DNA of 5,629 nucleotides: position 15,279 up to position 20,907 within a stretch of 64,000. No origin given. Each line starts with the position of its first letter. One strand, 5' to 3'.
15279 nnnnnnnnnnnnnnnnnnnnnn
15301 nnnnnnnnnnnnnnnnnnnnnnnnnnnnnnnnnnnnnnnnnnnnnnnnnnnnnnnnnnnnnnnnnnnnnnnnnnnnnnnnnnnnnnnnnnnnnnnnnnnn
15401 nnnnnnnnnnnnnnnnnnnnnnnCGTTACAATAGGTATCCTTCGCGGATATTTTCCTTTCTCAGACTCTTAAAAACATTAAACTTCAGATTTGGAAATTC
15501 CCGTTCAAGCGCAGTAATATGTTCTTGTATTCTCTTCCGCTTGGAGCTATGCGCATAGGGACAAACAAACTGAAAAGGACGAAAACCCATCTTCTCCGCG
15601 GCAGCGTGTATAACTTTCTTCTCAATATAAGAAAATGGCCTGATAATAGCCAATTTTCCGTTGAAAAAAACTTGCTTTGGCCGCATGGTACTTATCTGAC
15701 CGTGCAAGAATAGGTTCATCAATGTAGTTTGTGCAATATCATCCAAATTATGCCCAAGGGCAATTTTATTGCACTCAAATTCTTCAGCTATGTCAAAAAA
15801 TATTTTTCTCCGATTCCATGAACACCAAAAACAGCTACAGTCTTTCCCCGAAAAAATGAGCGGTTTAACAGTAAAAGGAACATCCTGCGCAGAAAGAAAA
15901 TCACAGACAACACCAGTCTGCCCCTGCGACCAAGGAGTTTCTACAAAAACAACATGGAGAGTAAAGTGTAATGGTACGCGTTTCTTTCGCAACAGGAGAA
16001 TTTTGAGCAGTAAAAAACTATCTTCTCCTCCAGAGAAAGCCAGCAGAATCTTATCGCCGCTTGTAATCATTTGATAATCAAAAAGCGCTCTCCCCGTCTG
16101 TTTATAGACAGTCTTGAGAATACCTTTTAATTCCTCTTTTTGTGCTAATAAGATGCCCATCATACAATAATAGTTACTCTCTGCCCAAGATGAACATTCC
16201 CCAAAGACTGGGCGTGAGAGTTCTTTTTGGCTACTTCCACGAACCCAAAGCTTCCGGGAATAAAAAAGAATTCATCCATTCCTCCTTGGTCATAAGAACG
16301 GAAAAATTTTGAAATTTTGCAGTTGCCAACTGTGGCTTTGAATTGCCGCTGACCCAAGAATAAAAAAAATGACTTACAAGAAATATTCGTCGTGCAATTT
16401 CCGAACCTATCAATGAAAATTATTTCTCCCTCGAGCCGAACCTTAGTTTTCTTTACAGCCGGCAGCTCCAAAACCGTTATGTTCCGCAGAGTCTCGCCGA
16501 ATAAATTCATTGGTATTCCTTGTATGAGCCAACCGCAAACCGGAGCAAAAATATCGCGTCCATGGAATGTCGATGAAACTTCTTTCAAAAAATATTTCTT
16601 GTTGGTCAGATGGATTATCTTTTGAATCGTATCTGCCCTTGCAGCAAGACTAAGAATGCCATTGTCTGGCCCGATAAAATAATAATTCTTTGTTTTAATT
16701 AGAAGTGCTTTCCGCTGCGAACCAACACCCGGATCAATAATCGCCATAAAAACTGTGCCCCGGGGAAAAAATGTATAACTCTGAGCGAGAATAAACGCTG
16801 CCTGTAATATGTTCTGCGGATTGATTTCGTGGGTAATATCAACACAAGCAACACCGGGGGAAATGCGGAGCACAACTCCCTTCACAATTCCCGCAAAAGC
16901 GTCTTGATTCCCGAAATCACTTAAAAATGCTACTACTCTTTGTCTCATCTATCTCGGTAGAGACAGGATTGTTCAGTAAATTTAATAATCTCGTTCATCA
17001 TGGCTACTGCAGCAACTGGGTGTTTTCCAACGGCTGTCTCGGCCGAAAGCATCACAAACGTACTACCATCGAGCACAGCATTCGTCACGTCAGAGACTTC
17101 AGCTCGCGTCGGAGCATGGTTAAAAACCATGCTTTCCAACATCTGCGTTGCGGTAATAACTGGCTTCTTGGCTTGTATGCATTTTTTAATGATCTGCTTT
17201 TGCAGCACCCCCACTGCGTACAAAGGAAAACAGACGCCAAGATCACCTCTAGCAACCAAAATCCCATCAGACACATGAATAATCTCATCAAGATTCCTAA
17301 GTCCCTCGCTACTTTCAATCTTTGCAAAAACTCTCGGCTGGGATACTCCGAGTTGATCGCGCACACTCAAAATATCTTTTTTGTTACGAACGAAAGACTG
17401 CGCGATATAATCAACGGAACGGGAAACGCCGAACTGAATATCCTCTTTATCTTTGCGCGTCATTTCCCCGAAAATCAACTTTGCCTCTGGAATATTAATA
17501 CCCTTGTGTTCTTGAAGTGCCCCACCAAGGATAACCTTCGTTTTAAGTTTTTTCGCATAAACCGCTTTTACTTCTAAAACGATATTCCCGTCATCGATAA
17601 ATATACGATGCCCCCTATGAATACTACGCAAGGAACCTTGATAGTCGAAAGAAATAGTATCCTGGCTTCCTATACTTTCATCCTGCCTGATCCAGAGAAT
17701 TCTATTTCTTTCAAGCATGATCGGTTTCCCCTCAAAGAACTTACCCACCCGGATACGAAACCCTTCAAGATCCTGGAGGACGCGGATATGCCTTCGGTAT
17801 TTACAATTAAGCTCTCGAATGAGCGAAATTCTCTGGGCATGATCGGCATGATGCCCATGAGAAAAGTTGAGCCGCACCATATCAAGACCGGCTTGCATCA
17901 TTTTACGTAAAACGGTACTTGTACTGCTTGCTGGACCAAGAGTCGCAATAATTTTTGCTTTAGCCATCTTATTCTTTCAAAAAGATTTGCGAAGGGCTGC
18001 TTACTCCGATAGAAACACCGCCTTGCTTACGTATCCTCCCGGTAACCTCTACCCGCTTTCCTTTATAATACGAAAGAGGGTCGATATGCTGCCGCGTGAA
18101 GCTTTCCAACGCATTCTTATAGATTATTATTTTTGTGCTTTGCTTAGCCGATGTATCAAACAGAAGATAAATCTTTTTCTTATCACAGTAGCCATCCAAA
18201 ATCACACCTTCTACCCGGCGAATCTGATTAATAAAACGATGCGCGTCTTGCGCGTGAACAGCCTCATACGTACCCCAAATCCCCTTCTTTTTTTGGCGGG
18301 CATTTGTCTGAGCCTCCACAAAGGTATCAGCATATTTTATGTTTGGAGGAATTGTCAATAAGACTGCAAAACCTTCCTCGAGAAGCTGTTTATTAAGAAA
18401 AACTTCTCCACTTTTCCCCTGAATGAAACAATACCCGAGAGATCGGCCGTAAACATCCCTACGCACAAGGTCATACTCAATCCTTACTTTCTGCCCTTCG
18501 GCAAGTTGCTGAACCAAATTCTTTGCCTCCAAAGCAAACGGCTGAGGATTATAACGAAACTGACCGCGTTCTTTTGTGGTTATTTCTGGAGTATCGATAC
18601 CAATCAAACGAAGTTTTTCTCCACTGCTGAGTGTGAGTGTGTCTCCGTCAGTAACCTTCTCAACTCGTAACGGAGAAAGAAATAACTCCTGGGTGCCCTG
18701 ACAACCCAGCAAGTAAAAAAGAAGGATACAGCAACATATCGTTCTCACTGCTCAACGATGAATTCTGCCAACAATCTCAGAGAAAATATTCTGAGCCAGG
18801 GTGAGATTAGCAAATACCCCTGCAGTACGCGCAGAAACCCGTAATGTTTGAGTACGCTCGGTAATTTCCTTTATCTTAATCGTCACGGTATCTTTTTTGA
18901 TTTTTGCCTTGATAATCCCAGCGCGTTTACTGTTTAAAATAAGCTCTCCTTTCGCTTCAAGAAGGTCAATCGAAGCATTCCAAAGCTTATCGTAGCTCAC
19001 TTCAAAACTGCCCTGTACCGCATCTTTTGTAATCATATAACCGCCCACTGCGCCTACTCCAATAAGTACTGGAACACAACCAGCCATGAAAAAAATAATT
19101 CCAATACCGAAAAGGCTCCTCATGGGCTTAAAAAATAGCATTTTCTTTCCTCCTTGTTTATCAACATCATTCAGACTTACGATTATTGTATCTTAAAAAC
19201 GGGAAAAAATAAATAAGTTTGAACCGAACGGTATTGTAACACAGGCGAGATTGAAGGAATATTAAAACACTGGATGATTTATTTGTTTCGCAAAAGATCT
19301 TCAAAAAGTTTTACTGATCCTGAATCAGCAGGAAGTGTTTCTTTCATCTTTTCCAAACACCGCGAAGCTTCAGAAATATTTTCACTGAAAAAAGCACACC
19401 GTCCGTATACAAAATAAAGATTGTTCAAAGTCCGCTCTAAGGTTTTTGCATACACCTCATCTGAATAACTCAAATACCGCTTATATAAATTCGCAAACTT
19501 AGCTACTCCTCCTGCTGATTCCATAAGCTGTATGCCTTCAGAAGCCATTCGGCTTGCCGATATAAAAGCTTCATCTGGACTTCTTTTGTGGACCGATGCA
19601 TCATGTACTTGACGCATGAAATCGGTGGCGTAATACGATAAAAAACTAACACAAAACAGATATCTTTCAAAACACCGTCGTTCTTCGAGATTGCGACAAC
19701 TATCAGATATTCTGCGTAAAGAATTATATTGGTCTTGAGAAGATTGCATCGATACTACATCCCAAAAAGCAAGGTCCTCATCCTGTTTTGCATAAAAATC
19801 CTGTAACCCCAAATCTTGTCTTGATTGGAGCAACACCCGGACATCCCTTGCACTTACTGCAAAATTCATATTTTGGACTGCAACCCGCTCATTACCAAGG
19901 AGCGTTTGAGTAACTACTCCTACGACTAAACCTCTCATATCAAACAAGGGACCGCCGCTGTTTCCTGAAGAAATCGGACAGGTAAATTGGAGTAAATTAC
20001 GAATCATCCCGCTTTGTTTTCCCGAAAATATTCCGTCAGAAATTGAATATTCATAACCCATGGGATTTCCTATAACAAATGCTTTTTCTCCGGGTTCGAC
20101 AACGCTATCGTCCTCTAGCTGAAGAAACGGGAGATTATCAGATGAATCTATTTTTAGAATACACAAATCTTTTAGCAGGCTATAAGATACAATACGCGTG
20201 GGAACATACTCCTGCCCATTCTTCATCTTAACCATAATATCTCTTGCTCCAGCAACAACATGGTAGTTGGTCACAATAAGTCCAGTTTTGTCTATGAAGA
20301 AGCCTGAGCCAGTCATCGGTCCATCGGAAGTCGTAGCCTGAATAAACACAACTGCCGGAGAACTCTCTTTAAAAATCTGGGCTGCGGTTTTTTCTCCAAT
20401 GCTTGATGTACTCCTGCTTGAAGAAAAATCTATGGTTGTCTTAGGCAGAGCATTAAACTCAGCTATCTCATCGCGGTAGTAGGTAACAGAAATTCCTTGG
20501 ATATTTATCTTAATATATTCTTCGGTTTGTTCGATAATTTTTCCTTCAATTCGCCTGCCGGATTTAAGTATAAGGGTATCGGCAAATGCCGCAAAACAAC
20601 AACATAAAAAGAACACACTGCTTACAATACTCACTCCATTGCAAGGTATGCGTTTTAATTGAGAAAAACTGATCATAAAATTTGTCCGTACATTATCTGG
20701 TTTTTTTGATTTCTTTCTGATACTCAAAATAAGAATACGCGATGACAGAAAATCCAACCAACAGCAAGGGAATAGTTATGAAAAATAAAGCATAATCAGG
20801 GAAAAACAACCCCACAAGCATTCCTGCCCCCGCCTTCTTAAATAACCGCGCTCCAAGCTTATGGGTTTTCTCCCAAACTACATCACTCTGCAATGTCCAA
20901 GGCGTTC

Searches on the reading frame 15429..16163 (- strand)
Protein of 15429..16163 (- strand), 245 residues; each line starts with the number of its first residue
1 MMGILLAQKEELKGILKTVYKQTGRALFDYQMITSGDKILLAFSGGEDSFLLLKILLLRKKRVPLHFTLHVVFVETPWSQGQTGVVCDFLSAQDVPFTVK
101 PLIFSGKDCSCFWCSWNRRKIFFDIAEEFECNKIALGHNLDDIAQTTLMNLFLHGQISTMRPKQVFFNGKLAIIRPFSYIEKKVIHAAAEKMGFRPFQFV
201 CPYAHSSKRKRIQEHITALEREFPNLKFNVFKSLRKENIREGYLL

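Call 72: search_protein_families(library=pfam, proteins=[window:15429-16163:-], max_evalue=0.00001)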
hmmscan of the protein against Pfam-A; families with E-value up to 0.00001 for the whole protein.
window:15429-16163:- (245 aa): 1 family
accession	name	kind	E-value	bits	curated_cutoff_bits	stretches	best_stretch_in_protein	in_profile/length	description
PF01171.26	ATP_bind_3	-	1.1e-13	51.7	27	1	38-197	1-164/182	PP-loop family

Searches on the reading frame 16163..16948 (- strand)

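Call 72: search_protein_families(library=pfam, proteins=[window:16163-16948:-], max_evalue=0.00001)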
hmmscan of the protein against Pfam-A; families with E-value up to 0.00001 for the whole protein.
window:16163-16948:- (262 aa): 2 families
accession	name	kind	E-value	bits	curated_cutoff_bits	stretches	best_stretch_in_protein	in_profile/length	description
PF01887.21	SAM_HAT_N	-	1.5e-53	180.9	26.3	1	6-150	1-144/145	SAM hydroxide adenosyltransferase N-terminal domain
PF20257.3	SAM_HAT_C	-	1.9e-15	57.4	25.5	1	174-259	1-84/84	SAM hydroxide adenosyltransferase C-terminal domain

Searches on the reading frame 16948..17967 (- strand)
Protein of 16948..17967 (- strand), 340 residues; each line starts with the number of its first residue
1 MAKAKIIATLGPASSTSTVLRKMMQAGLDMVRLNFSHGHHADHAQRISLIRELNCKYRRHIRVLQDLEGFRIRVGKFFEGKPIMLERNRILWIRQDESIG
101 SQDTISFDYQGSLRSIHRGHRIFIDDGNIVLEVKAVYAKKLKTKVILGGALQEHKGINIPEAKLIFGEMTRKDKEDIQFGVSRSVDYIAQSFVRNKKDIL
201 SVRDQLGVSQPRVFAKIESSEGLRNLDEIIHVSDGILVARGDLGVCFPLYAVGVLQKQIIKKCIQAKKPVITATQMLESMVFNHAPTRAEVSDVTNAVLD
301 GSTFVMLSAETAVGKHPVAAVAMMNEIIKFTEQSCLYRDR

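Call 72: search_protein_families(library=pfam, proteins=[window:16948-17967:-], max_evalue=0.00001)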
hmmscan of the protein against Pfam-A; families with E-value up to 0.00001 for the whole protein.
window:16948-17967:- (340 aa): 1 family
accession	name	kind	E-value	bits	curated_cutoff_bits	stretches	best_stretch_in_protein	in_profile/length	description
PF00224.27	PK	-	1.5e-104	350.1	30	1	2-321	2-328/328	Pyruvate kinase, barrel domain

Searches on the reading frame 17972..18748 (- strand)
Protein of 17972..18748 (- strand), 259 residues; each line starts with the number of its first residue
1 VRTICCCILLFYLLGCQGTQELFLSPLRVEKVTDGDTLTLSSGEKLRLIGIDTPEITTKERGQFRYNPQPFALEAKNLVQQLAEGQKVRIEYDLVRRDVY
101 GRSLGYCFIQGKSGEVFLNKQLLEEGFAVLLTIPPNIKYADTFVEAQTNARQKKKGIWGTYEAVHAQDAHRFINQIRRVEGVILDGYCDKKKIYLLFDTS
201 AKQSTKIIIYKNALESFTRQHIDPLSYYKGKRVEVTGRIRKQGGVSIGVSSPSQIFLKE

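Call 72: search_protein_families(library=pfam, proteins=[window:17972-18748:-], max_evalue=0.00001)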
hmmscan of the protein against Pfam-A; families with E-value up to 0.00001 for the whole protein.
window:17972-18748:- (259 aa): 1 family
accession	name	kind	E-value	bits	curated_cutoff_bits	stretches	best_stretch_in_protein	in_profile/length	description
PF00565.23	SNase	-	9.2e-20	71.5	21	1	45-158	1-105/107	Staphylococcal nuclease homologue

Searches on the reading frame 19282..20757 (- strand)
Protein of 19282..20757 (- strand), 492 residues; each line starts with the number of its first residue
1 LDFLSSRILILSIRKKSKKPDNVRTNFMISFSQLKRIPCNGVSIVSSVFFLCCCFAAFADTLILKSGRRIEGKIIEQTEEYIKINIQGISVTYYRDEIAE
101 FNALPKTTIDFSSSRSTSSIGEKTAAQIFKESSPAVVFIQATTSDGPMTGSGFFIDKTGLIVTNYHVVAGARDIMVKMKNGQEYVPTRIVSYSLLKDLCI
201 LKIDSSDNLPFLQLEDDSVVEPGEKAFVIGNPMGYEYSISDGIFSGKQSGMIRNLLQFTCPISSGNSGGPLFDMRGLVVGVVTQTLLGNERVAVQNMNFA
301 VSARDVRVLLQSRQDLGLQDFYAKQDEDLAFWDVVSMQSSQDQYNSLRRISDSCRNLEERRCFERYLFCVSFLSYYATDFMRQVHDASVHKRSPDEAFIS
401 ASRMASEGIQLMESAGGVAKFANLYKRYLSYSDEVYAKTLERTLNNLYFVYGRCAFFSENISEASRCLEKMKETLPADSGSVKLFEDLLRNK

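Call 34: search_protein_families(library=pfam, proteins=[window:19282-20757:-], max_evalue=0.00001)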
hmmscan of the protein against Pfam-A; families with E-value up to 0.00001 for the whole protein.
window:19282-20757:- (492 aa): 2 families
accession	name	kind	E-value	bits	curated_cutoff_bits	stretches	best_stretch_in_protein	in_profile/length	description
PF13365.12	Trypsin_2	-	1.2e-30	107.6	27.6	1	150-281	1-144/144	Trypsin-like peptidase domain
PF00089.32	Trypsin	-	1.2e-09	38.8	20.6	1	130-285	9-198/220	Trypsin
